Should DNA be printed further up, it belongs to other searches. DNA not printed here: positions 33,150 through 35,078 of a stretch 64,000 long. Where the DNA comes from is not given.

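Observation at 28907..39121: Six-gene tandem array of paralogous Gly/Ser/Ala-rich membrane proteins with a shared domain plan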

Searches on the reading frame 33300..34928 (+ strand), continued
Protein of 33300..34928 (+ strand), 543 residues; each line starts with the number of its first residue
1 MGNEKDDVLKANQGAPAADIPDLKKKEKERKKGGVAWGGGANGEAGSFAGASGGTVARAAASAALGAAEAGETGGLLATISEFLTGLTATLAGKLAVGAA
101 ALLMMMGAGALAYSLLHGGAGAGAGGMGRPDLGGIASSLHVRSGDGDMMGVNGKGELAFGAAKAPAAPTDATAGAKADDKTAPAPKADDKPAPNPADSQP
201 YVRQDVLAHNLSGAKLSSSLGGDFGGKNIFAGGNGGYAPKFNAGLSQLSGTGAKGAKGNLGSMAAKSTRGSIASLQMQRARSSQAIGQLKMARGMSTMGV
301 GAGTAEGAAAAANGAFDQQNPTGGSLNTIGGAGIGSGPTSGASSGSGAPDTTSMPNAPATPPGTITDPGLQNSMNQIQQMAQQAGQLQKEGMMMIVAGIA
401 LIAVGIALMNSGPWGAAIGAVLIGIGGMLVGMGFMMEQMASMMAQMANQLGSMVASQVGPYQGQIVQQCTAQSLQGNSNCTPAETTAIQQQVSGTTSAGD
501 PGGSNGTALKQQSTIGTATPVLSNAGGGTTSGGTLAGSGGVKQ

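Call 37: fold_search(model_id=the predicted structure, library=pdb)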
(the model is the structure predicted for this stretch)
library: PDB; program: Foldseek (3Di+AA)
matches with E <= 10: 159; with E <= 0.001: 0
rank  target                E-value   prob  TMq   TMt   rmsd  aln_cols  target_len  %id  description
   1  9div_F                2.9e-01  0.99  0.16  0.60   3.5       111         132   14  The crystal structure of de novo designed ChuA binding protein C8 (released 2025-05-21)
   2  9a72_A                3.2e-01  0.94  0.15  0.29  15.1       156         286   10  Integrative model of YFMS-CHEW by crosslinking MS and deep learning (released 2024-09-18)
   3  9div_E                4.0e-01  0.98  0.16  0.61   3.6       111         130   14  The crystal structure of de novo designed ChuA binding protein C8 (released 2025-05-21)
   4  9div_B                4.3e-01  0.98  0.16  0.58   3.4       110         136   14  The crystal structure of de novo designed ChuA binding protein C8 (released 2025-05-21)
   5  9div_A                4.3e-01  0.97  0.16  0.56   3.6       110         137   14  The crystal structure of de novo designed ChuA binding protein C8 (released 2025-05-21)
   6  1qu7_B                5.4e-01  0.30  0.13  0.27  27.8       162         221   12  FOUR HELICAL-BUNDLE STRUCTURE OF THE CYTOPLASMIC DOMAIN OF A SERINE CHEMOTAXIS RECEPTOR (released 2000-07-12)
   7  9bhe_A                8.0e-01  0.44  0.10  0.15   4.9        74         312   19  Salmonella undecaprenyl-phosphate 4-deoxy-4-formamido-L-arabinose transferase (ArnC) bound to UDP (released 2025-02-12)
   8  9div_C                9.5e-01  0.84  0.16  0.54   8.8       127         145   14  The crystal structure of de novo designed ChuA binding protein C8 (released 2025-05-21)
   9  7p3r_A                1.0e+00  0.63  0.15  0.24  19.0       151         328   18  Helical structure of the toxin MakA from Vibrio cholera (released 2022-02-23)
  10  3g67_B                1.0e+00  0.15  0.11  0.22  22.4       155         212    7  Crystal Structure of a Soluble Chemoreceptor from Thermotoga maritima (released 2009-07-28)
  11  9nyc_A                1.1e+00  0.35  0.09  0.14   5.3        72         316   12  Cryo-EM structure of the glycosyltransferase GtrB in the substrate-bound state (released 2025-12-17)
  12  6ixe                  1.1e+00  0.20  0.13  0.26  15.0       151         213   12  Crystal structure of SeMet apo SH3BP5 (I41) (released 2019-03-20)
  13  9mvz_D                1.1e+00  0.09  0.10  0.07  18.0       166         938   19  Tripartite complex of MmpL5-S5-AcpM from Mycolicibacterium smegmatis (released 2025-07-30)
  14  9bhe_B                1.1e+00  0.38  0.09  0.14   4.8        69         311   20  Salmonella undecaprenyl-phosphate 4-deoxy-4-formamido-L-arabinose transferase (ArnC) bound to UDP (released 2025-02-12)
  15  9nyf_A                1.1e+00  0.33  0.09  0.14   5.5        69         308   13  Cryo-EM structure of the glycosyltransferase GtrB (tetramer volume) (released 2025-12-17)
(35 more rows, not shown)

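Call 58: search_protein_families(library=pfam, proteins=[L002:893-2119:+, L002:2122-2670:+], max_evalue=1)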
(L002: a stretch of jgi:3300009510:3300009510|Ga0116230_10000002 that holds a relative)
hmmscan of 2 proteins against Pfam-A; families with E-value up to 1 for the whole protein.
L002:893-2119:+ (409 aa): 0 families

L002:2122-2670:+ (183 aa): 2 families
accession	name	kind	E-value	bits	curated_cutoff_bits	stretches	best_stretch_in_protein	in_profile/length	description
PF07811.17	TadE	-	0.012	16.1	22.9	1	21-62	1-42/43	TadE-like protein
PF13198.11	DUF4014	-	0.074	13.9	23.2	1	23-65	13-56/72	Protein of unknown function (DUF4014)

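Call 64: search_protein_representatives(alignment_id=A1)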
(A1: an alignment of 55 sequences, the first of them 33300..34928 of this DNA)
Query: 55 sequences, 516 profile positions. Proteins with E-value up to 0.001 (for the whole library): 283; up to 1e-10: 220; up to 1e-30: 140. The best 150 are listed.
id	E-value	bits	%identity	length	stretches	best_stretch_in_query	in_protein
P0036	3.9e-201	686.0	-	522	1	1-514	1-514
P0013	2.8e-194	663.4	-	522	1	1-514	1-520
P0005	5.1e-182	623.0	-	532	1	1-514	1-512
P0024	3.2e-180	617.0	-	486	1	1-514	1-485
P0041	1.4e-175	601.7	-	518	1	1-512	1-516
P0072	2.2e-172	591.2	-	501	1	1-513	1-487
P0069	1.2e-170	585.4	-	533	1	1-513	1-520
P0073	1.4e-167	575.4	-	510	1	1-514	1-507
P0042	1.4e-164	565.4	-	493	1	1-512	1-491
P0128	2.7e-161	554.6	-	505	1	1-499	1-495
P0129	9.3e-158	542.9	-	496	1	1-510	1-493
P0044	4.2e-157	540.8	-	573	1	1-513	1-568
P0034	1.2e-154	532.7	-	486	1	1-507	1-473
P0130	4.2e-150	517.7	-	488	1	1-514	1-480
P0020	2.2e-147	508.7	-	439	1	74-514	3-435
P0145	4.1e-85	303.2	-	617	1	19-491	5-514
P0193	7.9e-46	173.6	-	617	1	1-457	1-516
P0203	5.4e-43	164.3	-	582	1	15-448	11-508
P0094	7.0e-42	160.6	-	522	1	5-436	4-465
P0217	1.8e-39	152.7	-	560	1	19-500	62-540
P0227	1.6e-37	146.2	-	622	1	1-445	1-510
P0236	3.7e-33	131.8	-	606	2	273-495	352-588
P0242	5.6e-31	124.6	-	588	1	7-440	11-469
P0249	6.4e-28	114.5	-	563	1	17-451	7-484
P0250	7.2e-28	114.4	-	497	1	15-447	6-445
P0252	1.1e-27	113.8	-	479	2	224-473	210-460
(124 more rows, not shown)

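Call 65: list_cluster_members(proteins=[P0145, P0193, P0227, P0236, P0242, P0249, P0250, P0252, P0217, P0203])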
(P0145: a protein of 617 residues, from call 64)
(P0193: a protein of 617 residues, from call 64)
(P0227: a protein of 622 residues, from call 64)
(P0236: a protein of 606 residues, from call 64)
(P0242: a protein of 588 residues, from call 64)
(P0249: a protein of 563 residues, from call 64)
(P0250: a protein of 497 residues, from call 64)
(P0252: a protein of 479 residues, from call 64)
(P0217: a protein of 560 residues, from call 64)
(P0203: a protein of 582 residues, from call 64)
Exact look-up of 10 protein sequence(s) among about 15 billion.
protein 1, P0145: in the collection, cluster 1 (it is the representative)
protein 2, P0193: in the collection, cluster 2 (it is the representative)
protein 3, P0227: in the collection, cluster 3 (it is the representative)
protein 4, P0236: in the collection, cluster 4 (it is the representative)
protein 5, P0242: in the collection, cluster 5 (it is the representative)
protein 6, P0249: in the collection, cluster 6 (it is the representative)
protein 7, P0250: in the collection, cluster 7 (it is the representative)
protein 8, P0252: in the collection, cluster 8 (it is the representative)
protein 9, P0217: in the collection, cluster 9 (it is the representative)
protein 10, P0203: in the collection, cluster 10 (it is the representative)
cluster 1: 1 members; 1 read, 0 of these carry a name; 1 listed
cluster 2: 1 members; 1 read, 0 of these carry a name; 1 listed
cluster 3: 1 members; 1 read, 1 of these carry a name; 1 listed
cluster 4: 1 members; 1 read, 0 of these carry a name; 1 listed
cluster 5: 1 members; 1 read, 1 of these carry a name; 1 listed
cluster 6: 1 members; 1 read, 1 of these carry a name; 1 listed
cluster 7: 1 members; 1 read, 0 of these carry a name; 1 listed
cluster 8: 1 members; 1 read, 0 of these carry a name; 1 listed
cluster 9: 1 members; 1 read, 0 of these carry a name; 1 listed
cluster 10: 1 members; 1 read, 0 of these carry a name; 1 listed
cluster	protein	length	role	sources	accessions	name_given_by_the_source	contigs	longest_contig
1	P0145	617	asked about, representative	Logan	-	-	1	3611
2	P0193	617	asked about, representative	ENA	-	-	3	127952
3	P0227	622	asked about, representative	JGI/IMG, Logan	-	hypothetical protein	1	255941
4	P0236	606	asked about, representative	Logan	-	-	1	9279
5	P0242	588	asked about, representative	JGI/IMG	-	hypothetical protein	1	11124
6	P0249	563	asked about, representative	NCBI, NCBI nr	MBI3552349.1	MAG: hypothetical protein HY077_07510 [Elusimicrobia bacterium] | hypothetical protein [Elusimicrobiota bacterium]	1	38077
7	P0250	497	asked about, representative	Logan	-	-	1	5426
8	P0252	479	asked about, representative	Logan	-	-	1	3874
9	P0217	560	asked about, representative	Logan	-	-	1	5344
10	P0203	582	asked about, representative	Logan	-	-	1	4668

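Call 78: find_encoding_contigs(protein=P0001, flank=10000, max_places=3)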
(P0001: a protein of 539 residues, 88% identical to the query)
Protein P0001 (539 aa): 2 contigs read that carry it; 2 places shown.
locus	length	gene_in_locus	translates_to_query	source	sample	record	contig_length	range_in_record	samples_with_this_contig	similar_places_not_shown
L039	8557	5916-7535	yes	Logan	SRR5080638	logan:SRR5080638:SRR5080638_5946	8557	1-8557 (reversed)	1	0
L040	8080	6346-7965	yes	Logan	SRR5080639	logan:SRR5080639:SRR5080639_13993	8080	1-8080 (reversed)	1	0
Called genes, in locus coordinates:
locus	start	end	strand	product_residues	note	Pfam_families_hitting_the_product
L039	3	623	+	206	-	?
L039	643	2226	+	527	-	-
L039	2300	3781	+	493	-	PF13692:Glyco_trans_1_4, PF13524:Glyco_trans_1_2 (weak), PF00534:Glycos_transf_1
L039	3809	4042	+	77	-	-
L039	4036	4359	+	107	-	-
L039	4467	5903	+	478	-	-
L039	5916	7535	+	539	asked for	-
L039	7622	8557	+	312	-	?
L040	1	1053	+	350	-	?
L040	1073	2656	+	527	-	-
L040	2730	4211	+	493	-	PF13692:Glyco_trans_1_4, PF13524:Glyco_trans_1_2 (weak), PF00534:Glycos_transf_1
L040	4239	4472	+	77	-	-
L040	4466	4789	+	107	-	-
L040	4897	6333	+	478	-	-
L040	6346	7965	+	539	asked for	-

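Call 84: search_protein_families(library=pfam, proteins=[L004:14517-15872:+, L008:14117-15595:+, L009:15435-16775:+, L023:14473-15843:+, L018:7510-8955:+, L025:9266-10585:+, L032:9355-10716:+, L011:14166-15755:+], max_evalue=0.1)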
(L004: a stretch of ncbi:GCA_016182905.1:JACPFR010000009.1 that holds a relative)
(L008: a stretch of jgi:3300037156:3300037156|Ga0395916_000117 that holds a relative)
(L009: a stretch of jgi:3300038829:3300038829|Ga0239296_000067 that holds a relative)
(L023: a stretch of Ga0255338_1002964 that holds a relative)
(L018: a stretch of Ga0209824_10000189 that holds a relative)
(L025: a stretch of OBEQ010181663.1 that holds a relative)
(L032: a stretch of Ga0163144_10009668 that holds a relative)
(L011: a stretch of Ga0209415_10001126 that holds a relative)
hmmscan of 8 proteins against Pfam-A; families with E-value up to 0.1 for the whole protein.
L004:14517-15872:+ (452 aa): 1 family
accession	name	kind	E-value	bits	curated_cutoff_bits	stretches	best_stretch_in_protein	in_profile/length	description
PF05549.16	Allexi_40kDa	-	0.04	13.9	26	0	124-210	54-141/271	Allexivirus 40kDa protein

L008:14117-15595:+ (493 aa): 0 families

L009:15435-16775:+ (447 aa): 2 families
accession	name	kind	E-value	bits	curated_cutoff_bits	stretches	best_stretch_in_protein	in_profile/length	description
PF16632.10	Caskin-tail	-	5.3e-05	24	35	1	216-257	12-53/63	C-terminal region of Caskin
PF24729.2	Acb2_Tad1_hairpin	-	0.034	14.8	27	0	284-318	17-48/58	Acb2/Tad1, hairpin domain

L023:14473-15843:+ (457 aa): 0 families

L018:7510-8955:+ (482 aa): 0 families

L025:9266-10585:+ (440 aa): 0 families

L032:9355-10716:+ (454 aa): 0 families

L011:14166-15755:+ (530 aa): 0 families

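Call 92: search_protein_families(library=pfam, proteins=[L028:3571-4923:+, L028:4926-5354:+, L028:5380-6021:-, L029:619-1950:+, L029:2041-2814:+, L029:2996-3403:+, L029:3696-4148:+, L007:5327-5836:+, L039:3809-4039:+, L039:4036-4356:+], max_evalue=0.01)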
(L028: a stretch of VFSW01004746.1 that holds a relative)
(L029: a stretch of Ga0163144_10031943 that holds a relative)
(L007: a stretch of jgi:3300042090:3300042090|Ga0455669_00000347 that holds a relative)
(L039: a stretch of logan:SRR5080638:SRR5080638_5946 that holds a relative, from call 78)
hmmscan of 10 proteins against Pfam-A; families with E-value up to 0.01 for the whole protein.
L028:3571-4923:+ (451 aa): 6 families
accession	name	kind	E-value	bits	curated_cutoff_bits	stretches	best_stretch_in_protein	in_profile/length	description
PF15520.11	Ntox10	-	2.4e-23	83.5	26.8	1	300-449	55-193/193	Novel toxin 10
PF13432.12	TPR_16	-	4.1e-05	24.4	32.7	1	96-157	3-64/65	Tetratricopeptide repeat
PF07719.23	TPR_2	-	6.2e-05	23.3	27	0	125-157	2-34/34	Tetratricopeptide repeat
PF13371.12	TPR_9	-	0.0027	18.1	35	1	87-133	26-72/73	Tetratricopeptide repeat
PF13428.12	TPR_14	-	0.0043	18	23.5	0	97-132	8-43/44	Tetratricopeptide repeat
PF13414.12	TPR_11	-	0.0083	16.2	26.8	0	104-135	8-39/42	TPR repeat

L028:4926-5354:+ (143 aa): 1 family
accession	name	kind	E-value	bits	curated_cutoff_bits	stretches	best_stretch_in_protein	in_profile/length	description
PF15590.11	Imm27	-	1.1e-15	57.7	27.3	1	44-100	10-65/67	Immunity protein 27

L028:5380-6021:- (214 aa): 0 families

L029:619-1950:+ (444 aa): 7 families
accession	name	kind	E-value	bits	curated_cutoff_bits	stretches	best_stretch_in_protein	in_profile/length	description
PF12796.13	Ank_2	-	6.8e-16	59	27.3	2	32-125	3-88/90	Ankyrin repeats (3 copies)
PF00656.27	Peptidase_C14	-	9.4e-16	58.6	21.4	1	204-435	3-225/233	Caspase domain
PF00023.36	Ank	-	6.3e-10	39.2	21.1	1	61-87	4-30/33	Ankyrin repeat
PF13606.12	Ank_3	-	1.5e-09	37.6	22.3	0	97-124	2-29/30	Ankyrin repeat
PF13637.12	Ank_4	-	1.1e-07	32.4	22.7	1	32-79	3-50/50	Ankyrin repeats (many copies)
PF13857.12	Ank_5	-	0.00031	21.5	27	0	50-88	7-45/56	Ankyrin repeats (many copies)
PF01650.23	Peptidase_C13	-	0.00097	19.2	22.8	1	242-336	85-164/258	Peptidase C13 family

L029:2041-2814:+ (258 aa): 7 families
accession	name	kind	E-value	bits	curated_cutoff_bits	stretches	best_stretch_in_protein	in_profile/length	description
PF01381.28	HTH_3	-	3.9e-16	59.3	23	1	15-69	1-55/55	Helix-turn-helix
PF12844.13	HTH_19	-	2.3e-10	40.7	30.2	1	13-74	2-63/64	Helix-turn-helix domain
PF13560.12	HTH_31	-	9.6e-10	39.1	27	1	15-65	6-57/64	Helix-turn-helix domain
PF13744.12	HTH_37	-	2.4e-08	34.1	27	1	8-61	16-70/80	Helix-turn-helix domain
PF13443.12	HTH_26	-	6.7e-06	26.7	22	1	14-65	1-53/63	Cro/C1-type HTH DNA-binding domain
PF04545.22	Sigma70_r4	-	0.0018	18.2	24.1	1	17-45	14-42/50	Sigma-70, region 4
PF13413.12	HTH_25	-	0.0088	16.3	24.6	0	16-47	3-34/62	Helix-turn-helix domain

L029:2996-3403:+ (136 aa): 1 family
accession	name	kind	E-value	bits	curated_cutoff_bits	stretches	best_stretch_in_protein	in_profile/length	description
PF19502.5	DUF6036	-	0.00017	21.8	23.6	1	41-96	82-137/164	Nucleotidyltransferase of unknown function (DUF6036)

L029:3696-4148:+ (151 aa): 0 families

L007:5327-5836:+ (170 aa): 0 families

L039:3809-4039:+ (77 aa): 2 families
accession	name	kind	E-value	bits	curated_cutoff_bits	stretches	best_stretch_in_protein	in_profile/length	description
PF08241.18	Methyltransf_11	-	0.0014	19.7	21.2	1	35-73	47-82/95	Methyltransferase domain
PF13649.12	Methyltransf_25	-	0.0088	17.1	27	0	36-74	52-89/97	Methyltransferase domain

L039:4036-4356:+ (107 aa): 0 families

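Call 98: search_solved_structures(query=A1, max_evalue=1)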
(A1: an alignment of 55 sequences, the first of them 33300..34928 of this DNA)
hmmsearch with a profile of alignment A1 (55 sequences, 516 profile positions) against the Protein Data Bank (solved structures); distinct sequences matched with E-value up to 1: 1.
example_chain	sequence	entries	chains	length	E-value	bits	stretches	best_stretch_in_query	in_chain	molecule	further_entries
25vf_9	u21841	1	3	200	0.23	13.7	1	384-432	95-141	Putative phage tail assembly protein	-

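Call 99: search_protein_families(library=padloc, proteins=[window:33300-34928:+], max_evalue=0.01)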
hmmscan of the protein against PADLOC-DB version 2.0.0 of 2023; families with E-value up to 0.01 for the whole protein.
window:33300-34928:+ (543 aa): 0 families
